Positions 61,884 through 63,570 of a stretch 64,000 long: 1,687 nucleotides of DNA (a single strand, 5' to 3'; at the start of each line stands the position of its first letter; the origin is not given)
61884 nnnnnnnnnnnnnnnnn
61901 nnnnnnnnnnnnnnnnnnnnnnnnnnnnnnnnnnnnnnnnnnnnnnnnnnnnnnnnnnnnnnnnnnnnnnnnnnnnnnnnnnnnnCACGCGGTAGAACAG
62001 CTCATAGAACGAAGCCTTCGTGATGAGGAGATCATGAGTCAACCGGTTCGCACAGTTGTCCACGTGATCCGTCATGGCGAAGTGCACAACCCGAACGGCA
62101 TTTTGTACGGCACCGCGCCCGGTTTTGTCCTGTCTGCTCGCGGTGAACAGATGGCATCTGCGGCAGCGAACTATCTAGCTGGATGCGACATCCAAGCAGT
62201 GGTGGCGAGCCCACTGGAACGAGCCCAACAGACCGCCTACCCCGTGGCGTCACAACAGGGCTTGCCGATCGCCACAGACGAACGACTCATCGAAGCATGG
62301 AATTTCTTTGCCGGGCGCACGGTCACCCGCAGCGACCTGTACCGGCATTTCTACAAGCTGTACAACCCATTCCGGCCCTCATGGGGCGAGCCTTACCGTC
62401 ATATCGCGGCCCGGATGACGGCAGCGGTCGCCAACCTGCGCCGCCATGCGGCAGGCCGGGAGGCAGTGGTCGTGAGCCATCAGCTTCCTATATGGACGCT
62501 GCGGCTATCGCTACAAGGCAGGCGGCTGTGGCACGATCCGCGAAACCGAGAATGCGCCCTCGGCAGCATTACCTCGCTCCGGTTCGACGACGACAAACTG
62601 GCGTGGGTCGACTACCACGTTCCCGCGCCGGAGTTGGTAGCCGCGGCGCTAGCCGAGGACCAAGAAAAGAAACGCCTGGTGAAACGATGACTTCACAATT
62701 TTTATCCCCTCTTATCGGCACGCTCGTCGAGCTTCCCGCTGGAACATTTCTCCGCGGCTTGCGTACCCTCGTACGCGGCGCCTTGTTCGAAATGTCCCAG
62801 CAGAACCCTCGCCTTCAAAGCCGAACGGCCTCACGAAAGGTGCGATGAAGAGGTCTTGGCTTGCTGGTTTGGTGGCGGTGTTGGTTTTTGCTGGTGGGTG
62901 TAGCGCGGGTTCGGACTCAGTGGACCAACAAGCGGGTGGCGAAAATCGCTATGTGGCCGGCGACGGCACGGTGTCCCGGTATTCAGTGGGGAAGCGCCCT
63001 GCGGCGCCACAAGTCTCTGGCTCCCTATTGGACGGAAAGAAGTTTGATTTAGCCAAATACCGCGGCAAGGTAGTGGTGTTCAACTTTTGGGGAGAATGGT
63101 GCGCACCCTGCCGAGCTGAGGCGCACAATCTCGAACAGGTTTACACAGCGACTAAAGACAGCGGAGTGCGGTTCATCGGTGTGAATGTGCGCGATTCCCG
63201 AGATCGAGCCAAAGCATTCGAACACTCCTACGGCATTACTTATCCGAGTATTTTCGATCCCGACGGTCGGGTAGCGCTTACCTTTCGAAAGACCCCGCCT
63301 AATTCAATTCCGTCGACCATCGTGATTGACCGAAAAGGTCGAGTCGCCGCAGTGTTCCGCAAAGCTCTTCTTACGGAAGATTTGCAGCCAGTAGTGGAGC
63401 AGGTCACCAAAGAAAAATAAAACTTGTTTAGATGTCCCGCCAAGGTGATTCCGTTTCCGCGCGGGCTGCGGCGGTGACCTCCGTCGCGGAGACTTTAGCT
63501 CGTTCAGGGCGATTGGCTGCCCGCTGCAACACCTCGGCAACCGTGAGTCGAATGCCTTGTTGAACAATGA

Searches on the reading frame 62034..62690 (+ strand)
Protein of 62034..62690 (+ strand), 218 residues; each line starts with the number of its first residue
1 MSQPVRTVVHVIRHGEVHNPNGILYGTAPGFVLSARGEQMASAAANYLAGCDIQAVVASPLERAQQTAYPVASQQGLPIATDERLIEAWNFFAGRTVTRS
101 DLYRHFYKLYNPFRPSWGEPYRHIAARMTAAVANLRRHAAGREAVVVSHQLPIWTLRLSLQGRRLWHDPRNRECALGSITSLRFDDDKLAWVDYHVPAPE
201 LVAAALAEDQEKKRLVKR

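Call 64: search_protein_families(library=ncbifam, proteins=[window:62034-62690:+], max_evalue=0.00001)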
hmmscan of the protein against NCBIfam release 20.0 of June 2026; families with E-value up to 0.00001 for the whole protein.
window:62034-62690:+ (218 aa): 7 families
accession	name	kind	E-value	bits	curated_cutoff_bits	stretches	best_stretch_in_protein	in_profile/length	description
TIGR03162.1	ribazole_cobC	equivalog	1.9e-20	73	162.9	1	9-165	1-160/176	alpha-ribazole phosphatase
NF005567.0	PRK07238.1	equivalog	1.7e-19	70.4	326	1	7-160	178-338/378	bifunctional RNase H/acid phosphatase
NF038349.1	dPGM_arch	equivalog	2.8e-18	66.5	225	1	11-155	3-143/194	2,3-diphosphoglycerate-dependent phosphoglycerate mutase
TIGR03848.1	MSMEG_4193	subfamily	6.1e-18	65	203.85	1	9-149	2-152/204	MSMEG_4193 family putative phosphomutase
NF011580.0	PRK15004.1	equivalog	1.9e-13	50.9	250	1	10-167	4-170/203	adenosylcobalamin/alpha-ribazole phosphatase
NF045917.1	PhserinePhPspA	equivalog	1.9e-12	47.3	350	1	9-156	4-157/211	phosphoserine phosphatase PspA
NF002901.0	PRK03482.1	equivalog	2e-09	37.4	261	1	9-177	4-180/215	2,3-diphosphoglycerate-dependent phosphoglycerate mutase GpmB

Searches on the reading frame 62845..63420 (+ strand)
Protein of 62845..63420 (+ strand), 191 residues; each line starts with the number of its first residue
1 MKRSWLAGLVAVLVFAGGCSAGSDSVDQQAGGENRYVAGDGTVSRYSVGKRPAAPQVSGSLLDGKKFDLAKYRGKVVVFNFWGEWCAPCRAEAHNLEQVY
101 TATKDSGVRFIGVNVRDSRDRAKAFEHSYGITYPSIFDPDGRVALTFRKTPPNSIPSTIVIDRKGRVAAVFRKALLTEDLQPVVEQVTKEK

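Call 31: find_encoding_contigs(protein=window:62845-63420:+, flank=10000, max_places=3)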
Protein window:62845-63420:+ (191 aa): no gene with exactly this product is on record in the collection.

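Call 64: search_protein_families(library=ncbifam, proteins=[window:62845-63420:+], max_evalue=0.00001)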
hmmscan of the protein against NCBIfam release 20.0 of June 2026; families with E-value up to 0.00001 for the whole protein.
window:62845-63420:+ (191 aa): 8 families
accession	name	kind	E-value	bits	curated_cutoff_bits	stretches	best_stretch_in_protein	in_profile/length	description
NF002854.0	PRK03147.1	subfamily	9e-26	90.8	170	1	46-188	36-173/176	thiol-disulfide oxidoreductase ResA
NF047696.1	ThlDiSintTplARhiz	equivalog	6.4e-15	55.5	230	1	55-167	78-193/219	thiol:disulfide interchange protein TlpA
TIGR00385.1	dsbE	subfamily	6.8e-15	55.1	123.15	1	71-174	60-161/173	DsbE family thiol:disulfide interchange protein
NF041202.1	StoA_CxxC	exception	3.7e-13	49.7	210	1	53-170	32-147/163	endospore biogenesis thiol-disulfide oxidoreductase StoA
NF011941.0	PRK15412.1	equivalog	1.5e-12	47.5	359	1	73-190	67-182/185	thiol:disulfide interchange protein DsbE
TIGR01068.1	thioredoxin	equivalog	1.4e-08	34.8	96.8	1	72-126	11-65/101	thioredoxin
NF041054.1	WAxxUGC_long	equivalog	6e-08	32.4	300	1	52-172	82-199/354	ResA-like WAxxUGC motif-containing protein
NF008229.0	PRK10996.1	equivalog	1.6e-07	31.1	125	1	64-125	40-102/141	thioredoxin TrxC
